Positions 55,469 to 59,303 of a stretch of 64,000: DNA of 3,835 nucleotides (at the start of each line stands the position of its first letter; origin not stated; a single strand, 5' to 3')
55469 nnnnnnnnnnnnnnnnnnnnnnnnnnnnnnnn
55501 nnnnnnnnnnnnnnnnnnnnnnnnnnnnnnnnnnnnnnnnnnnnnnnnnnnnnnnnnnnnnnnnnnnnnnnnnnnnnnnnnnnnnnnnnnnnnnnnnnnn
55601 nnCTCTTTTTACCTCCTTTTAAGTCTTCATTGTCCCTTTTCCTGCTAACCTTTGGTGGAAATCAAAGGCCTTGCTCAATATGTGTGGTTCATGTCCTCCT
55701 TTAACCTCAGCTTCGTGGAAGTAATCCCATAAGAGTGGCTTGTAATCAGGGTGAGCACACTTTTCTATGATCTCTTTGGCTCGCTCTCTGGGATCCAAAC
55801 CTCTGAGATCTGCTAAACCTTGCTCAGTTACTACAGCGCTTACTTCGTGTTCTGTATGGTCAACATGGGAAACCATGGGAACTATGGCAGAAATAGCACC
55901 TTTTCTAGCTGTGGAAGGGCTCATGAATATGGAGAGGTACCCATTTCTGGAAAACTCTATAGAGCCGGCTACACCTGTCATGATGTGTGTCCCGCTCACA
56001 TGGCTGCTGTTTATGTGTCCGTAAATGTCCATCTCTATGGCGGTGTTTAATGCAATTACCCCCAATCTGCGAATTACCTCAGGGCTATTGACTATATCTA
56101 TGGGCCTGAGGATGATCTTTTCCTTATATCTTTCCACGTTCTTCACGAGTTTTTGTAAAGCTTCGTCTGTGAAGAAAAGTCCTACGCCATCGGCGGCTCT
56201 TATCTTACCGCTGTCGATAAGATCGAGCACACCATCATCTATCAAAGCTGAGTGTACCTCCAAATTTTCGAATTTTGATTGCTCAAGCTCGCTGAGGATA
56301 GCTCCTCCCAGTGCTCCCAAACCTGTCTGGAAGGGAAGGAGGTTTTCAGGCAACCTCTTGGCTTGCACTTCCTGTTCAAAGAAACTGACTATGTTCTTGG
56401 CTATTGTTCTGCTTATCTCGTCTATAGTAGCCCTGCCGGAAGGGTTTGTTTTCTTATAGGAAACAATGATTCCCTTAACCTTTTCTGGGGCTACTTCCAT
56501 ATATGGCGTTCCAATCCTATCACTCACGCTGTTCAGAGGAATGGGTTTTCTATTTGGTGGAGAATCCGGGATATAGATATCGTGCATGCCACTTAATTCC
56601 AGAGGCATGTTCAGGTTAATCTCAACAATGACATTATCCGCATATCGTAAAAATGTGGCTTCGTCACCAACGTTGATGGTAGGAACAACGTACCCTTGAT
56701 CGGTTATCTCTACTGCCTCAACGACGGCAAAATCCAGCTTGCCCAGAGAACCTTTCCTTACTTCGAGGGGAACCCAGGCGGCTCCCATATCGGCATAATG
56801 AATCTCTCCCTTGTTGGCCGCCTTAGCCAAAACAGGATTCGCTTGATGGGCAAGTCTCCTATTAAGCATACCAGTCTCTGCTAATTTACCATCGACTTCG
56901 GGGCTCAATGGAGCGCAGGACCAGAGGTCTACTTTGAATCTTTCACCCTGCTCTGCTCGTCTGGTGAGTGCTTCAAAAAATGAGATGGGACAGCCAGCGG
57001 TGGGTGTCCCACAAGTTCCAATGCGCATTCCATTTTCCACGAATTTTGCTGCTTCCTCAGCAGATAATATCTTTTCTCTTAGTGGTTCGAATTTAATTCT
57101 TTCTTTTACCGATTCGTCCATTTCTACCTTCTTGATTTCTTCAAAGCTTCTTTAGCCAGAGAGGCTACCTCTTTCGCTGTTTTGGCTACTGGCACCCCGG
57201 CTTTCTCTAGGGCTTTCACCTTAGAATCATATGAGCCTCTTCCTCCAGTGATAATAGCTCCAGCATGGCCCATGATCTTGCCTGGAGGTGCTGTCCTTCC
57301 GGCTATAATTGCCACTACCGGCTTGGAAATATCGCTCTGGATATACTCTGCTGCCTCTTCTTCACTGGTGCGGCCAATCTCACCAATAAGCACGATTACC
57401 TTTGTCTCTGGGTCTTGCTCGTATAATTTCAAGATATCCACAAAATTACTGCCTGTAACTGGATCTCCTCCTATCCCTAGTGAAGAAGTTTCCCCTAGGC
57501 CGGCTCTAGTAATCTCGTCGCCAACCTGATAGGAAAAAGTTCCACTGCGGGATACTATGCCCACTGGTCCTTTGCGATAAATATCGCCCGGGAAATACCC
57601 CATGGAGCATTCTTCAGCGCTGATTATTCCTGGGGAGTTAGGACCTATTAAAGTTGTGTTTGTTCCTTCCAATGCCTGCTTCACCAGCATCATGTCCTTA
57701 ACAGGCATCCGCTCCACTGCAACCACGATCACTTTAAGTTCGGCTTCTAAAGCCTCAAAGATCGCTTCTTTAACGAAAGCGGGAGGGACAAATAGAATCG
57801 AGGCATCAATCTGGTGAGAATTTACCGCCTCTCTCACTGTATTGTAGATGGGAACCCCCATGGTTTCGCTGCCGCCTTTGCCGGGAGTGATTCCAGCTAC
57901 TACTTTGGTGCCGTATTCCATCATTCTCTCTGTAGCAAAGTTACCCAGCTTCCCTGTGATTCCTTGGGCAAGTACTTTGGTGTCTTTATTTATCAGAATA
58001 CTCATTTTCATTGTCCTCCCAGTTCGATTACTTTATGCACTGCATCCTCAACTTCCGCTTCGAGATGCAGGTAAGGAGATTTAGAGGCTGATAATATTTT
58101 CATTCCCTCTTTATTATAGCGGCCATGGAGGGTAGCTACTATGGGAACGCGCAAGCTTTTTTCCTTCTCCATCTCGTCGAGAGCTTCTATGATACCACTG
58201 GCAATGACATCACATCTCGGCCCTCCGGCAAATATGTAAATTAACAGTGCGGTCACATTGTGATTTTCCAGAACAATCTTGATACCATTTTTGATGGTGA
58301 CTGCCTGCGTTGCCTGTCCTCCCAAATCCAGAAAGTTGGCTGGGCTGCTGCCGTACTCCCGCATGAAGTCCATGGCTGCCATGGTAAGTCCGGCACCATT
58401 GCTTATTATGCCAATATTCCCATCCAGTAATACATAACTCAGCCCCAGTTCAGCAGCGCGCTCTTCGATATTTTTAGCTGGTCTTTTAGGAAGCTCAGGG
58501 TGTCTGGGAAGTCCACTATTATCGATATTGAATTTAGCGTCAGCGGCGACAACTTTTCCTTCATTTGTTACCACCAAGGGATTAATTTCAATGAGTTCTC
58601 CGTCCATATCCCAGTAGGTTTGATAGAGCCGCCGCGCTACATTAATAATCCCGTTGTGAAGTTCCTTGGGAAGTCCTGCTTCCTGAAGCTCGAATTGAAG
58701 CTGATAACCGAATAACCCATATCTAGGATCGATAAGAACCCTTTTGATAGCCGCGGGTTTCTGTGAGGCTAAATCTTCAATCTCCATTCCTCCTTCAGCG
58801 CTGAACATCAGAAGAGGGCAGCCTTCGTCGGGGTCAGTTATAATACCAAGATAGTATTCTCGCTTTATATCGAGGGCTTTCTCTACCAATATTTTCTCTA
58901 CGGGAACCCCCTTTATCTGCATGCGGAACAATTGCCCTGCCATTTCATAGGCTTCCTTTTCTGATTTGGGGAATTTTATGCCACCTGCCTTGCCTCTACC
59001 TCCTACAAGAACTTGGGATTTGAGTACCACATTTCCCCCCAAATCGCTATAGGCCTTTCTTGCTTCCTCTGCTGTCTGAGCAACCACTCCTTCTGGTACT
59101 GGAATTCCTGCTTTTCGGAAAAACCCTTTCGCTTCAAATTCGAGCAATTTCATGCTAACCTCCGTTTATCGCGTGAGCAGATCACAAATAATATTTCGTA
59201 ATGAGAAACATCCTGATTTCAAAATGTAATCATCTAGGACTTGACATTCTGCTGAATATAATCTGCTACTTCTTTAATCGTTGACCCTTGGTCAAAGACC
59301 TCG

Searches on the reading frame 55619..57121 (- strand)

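Call 7: search_protein_families(library=pfam, proteins=[window:55619-57121:-], max_evalue=0.001)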
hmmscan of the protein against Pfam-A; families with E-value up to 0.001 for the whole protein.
window:55619-57121:- (500 aa): 2 families
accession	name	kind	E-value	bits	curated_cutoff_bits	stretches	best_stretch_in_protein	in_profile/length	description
PF13336.12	AcetylCoA_hyd_C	-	5.4e-43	147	23.7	1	323-466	3-152/154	Acetyl-CoA hydrolase/transferase C-terminal domain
PF02550.21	AcetylCoA_hydro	-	2.9e-18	67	24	1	13-218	4-196/198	Acetyl-CoA hydrolase/transferase N-terminal domain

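Call 73: search_protein_families(library=ncbifam, proteins=[window:55619-57121:-], max_evalue=1e-15)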
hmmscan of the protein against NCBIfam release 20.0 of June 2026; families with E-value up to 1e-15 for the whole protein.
window:55619-57121:- (500 aa): 4 families
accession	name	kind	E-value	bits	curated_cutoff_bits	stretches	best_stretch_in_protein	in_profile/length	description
TIGR03458.1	YgfH_subfam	subfamily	9.2e-186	618.2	658.7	1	14-498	1-489/489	succinate CoA transferase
NF053853.1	ScActCoATferScpC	equivalog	1.8e-181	604.1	500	1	6-498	2-493/493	succinyl-CoA:acetate CoA-transferase ScpC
NF053666.1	BtrAceCoATfers1341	equivalog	1.1e-161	539.1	740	1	17-499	3-488/492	butyryl-CoA:acetate CoA transferase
TIGR03948.1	butyr_acet_CoA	equivalog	1e-21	77.2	674.8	0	262-462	214-428/445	butyryl-CoA:acetate CoA-transferase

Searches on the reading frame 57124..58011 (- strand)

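Call 7: search_protein_families(library=pfam, proteins=[window:57124-58011:-], max_evalue=0.001)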
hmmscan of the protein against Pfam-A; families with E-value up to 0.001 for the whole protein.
window:57124-58011:- (295 aa): 4 families
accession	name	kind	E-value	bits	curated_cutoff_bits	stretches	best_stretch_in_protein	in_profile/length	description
PF02629.25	CoA_binding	-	7.3e-26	91.2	22.3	1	8-97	1-93/97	CoA binding domain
PF00549.24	Ligase_CoA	-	3e-21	76.3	24.5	1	153-272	1-126/128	CoA-ligase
PF13607.11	Succ_CoA_lig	-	7e-12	45.7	27.4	1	147-287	1-136/138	Succinyl-CoA ligase like flavodoxin domain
PF13380.12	CoA_binding_2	-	7.4e-07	30.1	22.8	1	20-130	13-114/116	CoA binding domain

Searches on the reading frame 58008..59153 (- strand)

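Call 7: search_protein_families(library=pfam, proteins=[window:58008-59153:-], max_evalue=0.001)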
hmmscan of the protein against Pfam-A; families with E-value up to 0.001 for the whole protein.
window:58008-59153:- (381 aa): 6 families
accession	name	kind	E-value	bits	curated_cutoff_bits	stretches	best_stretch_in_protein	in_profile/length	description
PF08442.15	ATP-grasp_2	-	7e-59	199.3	29.5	1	2-195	1-202/202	ATP-grasp domain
PF00549.24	Ligase_CoA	-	1.7e-19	70.7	24.5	1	250-357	1-110/128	CoA-ligase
PF24948.1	Citrate_synth_N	-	9e-14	51.8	83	1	40-212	52-222/232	ATP-citrate synthase ATP-grasp domain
PF13549.11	ATP-grasp_5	-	1e-13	51.6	27.6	1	3-129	10-139/221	ATP-grasp domain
PF02786.22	CPSase_L_D2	-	1.5e-05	25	19.8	1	9-112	6-107/211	Carbamoyl-phosphate synthase L chain, ATP binding domain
PF01071.24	GARS_A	-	3.8e-05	24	27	1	8-95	6-90/194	Phosphoribosylglycinamide synthetase, ATP-grasp (A) domain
